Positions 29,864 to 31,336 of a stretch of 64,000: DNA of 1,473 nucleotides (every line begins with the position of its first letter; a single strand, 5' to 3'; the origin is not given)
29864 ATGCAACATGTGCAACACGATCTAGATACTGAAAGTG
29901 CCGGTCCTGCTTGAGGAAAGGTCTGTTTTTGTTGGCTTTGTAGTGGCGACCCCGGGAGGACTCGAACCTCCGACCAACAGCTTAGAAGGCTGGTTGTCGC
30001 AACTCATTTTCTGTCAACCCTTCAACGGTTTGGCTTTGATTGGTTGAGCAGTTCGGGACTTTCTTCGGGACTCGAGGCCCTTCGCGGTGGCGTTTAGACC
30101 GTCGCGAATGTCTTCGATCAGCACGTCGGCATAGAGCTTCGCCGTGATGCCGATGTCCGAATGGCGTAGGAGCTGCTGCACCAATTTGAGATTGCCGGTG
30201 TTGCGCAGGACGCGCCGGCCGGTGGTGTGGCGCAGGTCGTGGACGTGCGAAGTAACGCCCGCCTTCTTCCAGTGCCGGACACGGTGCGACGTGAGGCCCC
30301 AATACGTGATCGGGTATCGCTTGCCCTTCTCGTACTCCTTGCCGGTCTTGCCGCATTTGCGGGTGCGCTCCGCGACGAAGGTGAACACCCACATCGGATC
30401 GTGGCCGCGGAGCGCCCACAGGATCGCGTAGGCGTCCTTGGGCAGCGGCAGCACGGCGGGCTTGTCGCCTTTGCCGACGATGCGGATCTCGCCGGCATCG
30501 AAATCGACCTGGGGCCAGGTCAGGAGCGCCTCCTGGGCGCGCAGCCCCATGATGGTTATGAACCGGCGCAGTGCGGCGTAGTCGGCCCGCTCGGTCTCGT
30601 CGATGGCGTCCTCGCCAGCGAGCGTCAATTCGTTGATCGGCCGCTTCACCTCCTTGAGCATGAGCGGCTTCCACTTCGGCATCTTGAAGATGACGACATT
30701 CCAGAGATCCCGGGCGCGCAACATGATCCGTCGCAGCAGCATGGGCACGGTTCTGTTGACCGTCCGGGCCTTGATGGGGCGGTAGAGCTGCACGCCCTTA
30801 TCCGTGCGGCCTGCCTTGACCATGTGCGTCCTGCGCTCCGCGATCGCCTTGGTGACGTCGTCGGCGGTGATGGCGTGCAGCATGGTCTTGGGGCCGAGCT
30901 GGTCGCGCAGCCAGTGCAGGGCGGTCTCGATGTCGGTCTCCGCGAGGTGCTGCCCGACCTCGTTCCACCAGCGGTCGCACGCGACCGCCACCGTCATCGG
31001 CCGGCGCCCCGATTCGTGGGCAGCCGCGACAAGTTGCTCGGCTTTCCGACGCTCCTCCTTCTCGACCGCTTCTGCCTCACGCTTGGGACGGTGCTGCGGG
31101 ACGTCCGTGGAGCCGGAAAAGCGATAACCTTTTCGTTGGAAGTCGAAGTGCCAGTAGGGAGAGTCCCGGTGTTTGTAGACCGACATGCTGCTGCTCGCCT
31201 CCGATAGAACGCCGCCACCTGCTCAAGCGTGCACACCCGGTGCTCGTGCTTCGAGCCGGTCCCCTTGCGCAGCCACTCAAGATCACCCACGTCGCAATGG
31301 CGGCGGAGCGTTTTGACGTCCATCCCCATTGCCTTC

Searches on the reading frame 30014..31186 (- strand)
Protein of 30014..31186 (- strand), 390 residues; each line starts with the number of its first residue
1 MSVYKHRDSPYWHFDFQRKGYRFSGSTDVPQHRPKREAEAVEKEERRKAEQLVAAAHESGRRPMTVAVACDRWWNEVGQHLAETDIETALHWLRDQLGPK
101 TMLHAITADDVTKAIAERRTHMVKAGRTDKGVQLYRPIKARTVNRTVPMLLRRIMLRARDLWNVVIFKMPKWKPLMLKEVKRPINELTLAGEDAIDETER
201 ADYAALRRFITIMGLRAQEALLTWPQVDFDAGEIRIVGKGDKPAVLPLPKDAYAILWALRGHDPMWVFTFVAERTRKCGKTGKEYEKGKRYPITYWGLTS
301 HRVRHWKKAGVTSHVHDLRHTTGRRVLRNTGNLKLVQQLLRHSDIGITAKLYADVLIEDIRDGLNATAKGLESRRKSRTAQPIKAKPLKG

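Call 32: search_protein_families(library=phrogs, proteins=[window:30014-31186:-], max_evalue=0.001)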
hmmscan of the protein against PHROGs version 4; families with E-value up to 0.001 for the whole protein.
window:30014-31186:- (390 aa): 3 families
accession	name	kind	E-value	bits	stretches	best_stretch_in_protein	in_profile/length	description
phrog_1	-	integration and excision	2.1e-33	117.5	1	4-381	115-461/611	integrase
phrog_216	-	integration and excision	2.5e-15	57.4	1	208-362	81-231/301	integrase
phrog_7685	-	integration and excision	0.0003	21.4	1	303-356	168-224/240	integrase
